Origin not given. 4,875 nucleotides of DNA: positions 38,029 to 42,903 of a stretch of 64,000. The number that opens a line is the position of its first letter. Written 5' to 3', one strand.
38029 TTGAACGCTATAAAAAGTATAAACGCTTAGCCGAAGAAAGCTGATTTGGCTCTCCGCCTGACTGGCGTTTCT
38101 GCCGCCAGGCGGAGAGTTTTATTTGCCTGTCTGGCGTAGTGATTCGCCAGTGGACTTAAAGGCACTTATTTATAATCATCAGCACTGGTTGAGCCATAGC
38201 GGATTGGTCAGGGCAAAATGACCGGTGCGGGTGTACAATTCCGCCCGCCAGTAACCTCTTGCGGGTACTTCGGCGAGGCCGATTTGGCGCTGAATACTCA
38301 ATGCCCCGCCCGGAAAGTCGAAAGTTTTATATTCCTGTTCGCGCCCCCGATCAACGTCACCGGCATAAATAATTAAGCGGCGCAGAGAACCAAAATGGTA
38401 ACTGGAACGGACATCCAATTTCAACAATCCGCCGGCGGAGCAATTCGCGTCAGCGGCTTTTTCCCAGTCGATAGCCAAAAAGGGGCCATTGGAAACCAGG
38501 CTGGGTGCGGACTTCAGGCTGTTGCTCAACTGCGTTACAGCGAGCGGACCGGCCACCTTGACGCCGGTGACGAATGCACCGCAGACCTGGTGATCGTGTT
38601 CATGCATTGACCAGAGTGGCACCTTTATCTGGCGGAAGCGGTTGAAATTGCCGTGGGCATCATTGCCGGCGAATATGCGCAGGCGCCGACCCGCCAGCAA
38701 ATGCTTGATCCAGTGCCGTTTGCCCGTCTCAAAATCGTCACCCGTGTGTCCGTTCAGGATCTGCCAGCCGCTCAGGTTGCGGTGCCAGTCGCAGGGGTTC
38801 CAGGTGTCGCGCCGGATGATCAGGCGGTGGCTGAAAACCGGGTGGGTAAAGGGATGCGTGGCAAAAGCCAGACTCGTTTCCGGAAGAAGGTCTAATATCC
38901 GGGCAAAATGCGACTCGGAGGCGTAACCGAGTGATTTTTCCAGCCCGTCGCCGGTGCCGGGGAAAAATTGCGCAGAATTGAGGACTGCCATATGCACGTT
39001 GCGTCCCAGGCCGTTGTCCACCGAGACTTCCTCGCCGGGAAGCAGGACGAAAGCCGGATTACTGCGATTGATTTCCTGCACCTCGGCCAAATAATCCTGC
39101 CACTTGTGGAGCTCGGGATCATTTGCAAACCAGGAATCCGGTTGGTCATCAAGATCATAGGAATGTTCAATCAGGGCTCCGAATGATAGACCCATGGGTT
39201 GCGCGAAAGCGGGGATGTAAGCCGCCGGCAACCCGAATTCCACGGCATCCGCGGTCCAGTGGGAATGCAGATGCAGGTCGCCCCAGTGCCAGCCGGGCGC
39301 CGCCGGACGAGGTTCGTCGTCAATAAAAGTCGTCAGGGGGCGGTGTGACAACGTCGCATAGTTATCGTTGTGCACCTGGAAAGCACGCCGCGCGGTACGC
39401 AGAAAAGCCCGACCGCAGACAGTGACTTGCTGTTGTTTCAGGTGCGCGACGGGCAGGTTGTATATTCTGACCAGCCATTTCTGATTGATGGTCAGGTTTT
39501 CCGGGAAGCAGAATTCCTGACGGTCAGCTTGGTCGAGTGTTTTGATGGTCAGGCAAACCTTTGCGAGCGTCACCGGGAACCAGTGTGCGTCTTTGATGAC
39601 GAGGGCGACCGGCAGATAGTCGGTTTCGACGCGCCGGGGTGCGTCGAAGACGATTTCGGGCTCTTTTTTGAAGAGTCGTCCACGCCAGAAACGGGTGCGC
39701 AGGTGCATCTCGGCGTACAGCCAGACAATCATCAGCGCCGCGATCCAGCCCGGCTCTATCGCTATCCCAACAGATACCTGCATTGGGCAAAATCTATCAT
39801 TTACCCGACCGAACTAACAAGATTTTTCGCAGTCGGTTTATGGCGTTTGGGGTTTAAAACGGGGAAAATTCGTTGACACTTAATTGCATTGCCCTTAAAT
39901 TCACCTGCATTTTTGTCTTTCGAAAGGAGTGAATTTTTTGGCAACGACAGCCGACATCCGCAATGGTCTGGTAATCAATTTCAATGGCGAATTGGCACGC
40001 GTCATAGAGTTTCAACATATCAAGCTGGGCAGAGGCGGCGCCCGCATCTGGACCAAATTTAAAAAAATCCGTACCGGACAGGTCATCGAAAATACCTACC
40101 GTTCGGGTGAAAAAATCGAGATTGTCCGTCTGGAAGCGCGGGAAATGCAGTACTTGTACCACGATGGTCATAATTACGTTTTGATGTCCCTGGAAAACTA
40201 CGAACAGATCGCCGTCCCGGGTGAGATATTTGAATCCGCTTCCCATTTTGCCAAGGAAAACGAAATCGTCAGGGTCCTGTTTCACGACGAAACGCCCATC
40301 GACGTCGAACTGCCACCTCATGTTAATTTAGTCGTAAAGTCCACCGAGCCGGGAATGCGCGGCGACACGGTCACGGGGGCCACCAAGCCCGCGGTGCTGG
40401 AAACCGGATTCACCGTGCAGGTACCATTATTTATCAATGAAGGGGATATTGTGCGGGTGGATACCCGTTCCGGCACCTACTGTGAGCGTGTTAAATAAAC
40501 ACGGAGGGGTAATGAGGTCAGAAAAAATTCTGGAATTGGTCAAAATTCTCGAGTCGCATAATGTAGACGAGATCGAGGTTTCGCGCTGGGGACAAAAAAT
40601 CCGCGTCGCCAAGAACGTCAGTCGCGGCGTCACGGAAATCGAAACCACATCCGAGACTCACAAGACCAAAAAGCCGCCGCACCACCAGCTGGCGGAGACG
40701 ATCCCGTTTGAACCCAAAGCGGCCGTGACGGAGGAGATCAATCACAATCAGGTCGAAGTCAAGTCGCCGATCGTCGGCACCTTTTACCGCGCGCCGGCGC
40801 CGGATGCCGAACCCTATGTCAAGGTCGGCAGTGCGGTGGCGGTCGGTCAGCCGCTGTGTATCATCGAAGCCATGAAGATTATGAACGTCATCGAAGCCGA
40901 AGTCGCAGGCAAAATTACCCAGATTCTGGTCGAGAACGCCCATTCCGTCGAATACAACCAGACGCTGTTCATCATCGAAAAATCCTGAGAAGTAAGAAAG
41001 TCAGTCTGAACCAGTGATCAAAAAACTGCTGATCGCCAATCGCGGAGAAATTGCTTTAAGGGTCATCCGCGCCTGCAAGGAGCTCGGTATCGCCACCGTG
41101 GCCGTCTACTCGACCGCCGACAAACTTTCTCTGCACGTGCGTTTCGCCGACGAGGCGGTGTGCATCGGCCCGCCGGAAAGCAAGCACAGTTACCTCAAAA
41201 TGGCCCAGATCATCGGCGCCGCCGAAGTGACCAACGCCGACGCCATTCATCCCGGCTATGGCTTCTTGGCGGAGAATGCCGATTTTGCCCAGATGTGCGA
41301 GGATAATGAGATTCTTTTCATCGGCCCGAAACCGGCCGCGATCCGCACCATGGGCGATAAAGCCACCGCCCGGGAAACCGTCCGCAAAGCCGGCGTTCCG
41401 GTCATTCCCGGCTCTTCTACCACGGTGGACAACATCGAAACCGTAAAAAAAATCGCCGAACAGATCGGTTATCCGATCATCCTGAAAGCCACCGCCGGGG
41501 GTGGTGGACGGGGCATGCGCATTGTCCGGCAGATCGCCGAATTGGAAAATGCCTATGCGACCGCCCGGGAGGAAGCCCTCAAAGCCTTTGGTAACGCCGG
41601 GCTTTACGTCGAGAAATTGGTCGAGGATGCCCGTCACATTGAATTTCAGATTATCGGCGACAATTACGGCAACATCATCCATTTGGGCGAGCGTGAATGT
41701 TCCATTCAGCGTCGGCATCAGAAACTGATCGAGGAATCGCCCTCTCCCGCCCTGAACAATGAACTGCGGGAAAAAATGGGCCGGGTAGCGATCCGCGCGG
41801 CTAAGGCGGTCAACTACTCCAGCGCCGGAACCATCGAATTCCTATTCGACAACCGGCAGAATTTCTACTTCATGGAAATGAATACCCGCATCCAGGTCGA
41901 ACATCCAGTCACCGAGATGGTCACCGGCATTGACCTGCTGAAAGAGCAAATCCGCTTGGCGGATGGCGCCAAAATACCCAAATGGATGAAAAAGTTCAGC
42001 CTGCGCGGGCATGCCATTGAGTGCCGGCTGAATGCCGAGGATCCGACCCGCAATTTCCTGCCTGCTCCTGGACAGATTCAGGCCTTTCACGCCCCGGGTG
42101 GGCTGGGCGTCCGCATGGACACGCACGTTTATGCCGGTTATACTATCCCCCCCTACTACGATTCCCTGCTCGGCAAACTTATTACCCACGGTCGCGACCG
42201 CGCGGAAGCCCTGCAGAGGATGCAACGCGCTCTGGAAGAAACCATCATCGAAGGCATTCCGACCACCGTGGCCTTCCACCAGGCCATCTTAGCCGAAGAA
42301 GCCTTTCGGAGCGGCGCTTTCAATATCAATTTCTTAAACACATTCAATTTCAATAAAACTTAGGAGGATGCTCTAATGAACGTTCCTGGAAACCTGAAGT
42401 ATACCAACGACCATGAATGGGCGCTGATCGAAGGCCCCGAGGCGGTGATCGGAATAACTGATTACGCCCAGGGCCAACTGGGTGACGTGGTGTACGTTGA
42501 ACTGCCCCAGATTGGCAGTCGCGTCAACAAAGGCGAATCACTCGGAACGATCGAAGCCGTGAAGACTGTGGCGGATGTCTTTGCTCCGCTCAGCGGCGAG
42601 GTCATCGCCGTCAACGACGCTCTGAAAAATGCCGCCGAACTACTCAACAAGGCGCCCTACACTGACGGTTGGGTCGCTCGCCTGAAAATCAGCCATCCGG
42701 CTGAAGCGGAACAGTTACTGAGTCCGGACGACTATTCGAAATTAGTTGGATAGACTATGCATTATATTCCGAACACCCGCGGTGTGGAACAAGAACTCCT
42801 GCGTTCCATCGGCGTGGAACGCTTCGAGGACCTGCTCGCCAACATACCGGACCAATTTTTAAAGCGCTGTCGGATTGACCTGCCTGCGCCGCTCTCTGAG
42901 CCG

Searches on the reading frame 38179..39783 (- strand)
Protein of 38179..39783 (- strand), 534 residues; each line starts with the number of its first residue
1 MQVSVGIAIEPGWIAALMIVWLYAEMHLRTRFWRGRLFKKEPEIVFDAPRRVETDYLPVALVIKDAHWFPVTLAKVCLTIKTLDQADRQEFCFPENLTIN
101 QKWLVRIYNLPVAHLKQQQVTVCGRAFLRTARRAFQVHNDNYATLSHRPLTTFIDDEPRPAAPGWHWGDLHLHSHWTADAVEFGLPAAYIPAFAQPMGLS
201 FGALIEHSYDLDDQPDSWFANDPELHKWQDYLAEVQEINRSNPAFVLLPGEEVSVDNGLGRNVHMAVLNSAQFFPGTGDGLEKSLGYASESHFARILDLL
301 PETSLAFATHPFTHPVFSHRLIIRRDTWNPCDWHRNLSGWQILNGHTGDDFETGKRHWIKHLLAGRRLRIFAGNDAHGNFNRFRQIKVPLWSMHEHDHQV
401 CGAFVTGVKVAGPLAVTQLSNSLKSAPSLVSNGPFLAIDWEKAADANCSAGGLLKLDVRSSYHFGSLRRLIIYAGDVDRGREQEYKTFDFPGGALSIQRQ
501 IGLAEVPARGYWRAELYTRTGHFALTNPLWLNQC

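Call 3: search_protein_families(library=pfam, proteins=[window:38179-39783:-], max_evalue=0.01)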
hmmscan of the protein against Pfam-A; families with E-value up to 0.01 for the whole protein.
window:38179-39783:- (534 aa): 0 families

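Call 58: search_solved_structures(query=window:38179-39783:-, max_evalue=1)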
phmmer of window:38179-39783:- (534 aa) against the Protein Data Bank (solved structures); distinct sequences matched with E-value up to 1: 0.

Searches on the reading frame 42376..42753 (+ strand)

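Call 3: search_protein_families(library=pfam, proteins=[window:42376-42753:+], max_evalue=0.01)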
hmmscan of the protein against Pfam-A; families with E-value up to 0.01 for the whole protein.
window:42376-42753:+ (125 aa): 3 families
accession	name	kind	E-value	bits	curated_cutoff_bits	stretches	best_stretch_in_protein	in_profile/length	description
PF01597.25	GCV_H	-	7.5e-40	136.1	22.2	1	7-124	1-119/122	Glycine cleavage H-protein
PF13375.12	RnfC_N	-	0.00021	21.7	25.6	1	45-86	47-87/101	RnfC Barrel sandwich hybrid domain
PF00364.28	Biotin_lipoyl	-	0.0018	18.5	22.1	1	45-79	22-56/73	Biotin-requiring enzyme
